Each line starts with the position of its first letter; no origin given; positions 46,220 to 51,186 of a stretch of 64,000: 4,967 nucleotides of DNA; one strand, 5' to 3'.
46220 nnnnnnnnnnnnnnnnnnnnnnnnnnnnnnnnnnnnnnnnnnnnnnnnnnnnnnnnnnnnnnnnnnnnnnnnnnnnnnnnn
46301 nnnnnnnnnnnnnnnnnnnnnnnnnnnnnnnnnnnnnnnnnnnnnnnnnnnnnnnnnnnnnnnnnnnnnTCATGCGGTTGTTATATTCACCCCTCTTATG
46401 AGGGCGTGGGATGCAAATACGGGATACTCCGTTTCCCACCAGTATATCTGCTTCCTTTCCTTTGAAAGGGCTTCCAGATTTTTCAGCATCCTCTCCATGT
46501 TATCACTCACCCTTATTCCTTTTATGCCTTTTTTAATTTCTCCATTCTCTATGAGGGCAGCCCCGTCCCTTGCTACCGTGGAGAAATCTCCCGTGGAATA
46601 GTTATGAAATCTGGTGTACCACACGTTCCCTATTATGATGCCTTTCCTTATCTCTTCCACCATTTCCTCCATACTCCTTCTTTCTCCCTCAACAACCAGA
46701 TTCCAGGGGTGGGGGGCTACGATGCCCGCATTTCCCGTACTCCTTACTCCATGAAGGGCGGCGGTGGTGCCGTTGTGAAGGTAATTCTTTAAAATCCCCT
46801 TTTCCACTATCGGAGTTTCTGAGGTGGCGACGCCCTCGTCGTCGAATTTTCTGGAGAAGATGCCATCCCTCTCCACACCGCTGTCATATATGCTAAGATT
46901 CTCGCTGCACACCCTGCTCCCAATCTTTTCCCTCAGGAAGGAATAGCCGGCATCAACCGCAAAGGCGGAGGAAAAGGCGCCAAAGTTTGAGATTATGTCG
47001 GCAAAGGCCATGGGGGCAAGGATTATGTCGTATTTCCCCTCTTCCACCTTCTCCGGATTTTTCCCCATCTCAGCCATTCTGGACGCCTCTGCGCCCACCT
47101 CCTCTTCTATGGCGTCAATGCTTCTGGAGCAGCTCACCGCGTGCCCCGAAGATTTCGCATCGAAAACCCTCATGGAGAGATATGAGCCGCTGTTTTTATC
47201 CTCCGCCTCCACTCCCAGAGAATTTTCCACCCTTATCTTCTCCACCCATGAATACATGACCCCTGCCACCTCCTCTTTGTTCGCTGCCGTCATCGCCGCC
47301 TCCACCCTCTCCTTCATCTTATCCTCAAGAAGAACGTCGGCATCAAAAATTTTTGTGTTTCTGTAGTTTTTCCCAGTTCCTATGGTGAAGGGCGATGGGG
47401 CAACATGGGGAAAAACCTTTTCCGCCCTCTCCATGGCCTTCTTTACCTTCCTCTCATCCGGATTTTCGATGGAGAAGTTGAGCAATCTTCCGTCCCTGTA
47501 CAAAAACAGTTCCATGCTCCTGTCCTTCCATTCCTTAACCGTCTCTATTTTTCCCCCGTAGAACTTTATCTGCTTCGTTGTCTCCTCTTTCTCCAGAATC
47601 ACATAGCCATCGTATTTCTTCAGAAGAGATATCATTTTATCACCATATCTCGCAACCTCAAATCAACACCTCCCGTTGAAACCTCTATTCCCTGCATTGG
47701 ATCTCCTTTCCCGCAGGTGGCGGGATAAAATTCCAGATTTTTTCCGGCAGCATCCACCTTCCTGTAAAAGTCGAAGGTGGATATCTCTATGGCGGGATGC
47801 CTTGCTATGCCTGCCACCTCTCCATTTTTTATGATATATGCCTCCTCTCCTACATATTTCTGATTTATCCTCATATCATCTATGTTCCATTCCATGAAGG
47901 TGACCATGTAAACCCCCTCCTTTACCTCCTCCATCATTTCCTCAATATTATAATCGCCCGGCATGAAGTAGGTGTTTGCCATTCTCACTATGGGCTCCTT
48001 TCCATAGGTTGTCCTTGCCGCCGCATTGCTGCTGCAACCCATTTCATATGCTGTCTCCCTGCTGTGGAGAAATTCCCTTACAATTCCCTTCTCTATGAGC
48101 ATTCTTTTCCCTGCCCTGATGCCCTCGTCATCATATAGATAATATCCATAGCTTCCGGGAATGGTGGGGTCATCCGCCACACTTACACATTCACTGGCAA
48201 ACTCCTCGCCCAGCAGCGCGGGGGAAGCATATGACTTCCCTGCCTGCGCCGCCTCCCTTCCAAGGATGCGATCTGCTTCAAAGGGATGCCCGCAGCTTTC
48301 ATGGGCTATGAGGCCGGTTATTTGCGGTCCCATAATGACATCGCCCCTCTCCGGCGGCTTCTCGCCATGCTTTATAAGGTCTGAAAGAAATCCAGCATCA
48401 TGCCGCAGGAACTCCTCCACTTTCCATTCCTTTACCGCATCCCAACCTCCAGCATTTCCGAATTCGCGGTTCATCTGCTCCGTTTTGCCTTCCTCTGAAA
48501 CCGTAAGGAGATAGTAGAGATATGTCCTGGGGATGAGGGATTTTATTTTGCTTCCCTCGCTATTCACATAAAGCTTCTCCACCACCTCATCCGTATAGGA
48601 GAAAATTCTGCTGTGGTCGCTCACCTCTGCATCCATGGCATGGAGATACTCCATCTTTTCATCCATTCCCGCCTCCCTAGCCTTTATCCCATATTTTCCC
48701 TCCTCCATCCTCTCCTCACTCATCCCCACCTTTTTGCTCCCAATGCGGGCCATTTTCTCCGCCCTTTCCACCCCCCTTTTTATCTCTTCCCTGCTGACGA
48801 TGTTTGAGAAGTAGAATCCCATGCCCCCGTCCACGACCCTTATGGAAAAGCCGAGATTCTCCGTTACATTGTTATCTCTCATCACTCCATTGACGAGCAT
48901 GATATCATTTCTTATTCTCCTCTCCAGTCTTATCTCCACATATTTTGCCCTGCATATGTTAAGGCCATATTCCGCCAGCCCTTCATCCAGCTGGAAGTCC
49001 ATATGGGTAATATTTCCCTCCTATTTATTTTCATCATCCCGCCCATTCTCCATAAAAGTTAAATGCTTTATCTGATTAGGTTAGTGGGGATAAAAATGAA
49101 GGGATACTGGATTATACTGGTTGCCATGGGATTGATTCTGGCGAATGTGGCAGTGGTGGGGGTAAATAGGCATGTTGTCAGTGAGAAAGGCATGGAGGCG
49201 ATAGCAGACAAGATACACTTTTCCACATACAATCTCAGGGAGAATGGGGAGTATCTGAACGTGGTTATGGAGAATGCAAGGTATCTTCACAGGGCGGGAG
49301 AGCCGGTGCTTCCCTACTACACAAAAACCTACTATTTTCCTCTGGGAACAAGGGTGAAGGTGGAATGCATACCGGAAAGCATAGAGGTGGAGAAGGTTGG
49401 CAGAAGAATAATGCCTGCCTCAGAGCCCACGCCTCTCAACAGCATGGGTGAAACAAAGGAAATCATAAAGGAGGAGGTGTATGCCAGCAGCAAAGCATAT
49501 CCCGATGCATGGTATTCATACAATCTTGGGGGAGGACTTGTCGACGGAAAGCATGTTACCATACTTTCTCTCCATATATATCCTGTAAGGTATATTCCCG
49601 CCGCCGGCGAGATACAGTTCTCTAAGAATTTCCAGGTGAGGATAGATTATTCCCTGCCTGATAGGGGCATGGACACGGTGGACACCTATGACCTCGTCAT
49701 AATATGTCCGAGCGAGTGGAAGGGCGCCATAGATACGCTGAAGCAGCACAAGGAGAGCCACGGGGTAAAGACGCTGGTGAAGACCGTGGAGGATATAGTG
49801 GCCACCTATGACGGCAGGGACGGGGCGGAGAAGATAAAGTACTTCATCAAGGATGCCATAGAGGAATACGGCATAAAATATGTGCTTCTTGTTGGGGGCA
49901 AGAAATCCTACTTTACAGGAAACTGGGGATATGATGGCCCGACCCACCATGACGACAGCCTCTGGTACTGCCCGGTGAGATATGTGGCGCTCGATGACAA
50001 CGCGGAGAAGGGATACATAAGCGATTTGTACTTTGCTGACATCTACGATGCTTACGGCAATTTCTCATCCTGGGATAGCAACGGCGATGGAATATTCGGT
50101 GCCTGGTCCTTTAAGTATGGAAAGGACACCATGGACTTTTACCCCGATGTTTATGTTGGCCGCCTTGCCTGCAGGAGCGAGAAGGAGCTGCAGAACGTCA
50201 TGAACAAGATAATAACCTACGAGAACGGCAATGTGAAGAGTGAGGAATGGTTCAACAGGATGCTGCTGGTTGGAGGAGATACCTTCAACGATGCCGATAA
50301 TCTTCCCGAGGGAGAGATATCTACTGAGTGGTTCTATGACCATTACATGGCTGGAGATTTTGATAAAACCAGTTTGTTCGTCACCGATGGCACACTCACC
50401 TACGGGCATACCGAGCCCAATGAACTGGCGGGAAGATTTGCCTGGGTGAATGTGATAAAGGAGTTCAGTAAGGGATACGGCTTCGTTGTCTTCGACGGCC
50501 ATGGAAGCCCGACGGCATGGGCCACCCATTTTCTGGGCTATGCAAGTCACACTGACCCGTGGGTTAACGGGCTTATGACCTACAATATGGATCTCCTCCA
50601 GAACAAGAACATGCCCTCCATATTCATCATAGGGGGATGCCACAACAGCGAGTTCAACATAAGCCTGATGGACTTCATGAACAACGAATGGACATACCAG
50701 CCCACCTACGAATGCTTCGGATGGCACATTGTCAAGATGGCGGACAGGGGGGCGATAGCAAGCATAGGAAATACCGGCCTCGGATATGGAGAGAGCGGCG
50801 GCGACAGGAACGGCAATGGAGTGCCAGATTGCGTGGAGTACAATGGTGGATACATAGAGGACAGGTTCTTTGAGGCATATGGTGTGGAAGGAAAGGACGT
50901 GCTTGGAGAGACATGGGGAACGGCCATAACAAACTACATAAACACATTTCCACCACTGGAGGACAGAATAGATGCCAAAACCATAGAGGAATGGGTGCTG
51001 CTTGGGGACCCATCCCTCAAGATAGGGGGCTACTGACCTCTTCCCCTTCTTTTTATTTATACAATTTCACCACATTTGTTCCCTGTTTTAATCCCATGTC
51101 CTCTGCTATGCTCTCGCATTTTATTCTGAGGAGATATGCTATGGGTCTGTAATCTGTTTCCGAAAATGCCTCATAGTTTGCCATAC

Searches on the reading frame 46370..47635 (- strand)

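Call 16: search_protein_families(library=pfam, proteins=[window:46370-47635:-], max_evalue=0.001)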
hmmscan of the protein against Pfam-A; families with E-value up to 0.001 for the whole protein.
window:46370-47635:- (421 aa): 3 families
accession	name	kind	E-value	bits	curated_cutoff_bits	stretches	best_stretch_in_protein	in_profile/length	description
PF19289.4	PmbA_TldD_3rd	-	2.5e-61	207.1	22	1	200-419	2-219/220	PmbA/TldA metallopeptidase C-terminal domain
PF19290.4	PmbA_TldD_2nd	-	3.6e-05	24.6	20.9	1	103-189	8-106/109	PmbA/TldA metallopeptidase central domain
PF01523.21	PmbA_TldD_1st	-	3.8e-05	24.2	20.9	1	17-73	7-63/65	PmbA/TldA metallopeptidase domain 1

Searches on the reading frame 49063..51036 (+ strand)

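Call 16: search_protein_families(library=pfam, proteins=[window:49063-51036:+], max_evalue=0.001)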
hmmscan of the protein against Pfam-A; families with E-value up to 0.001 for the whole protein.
window:49063-51036:+ (657 aa): 2 families
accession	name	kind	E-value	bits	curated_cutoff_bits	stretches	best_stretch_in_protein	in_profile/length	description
PF01364.23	Peptidase_C25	-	2.8e-55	188.5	23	1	212-653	2-373/374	Peptidase family C25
PF08126.16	Propeptide_C25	-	2.3e-06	27.3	22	1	63-199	42-175/205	Propeptide_C25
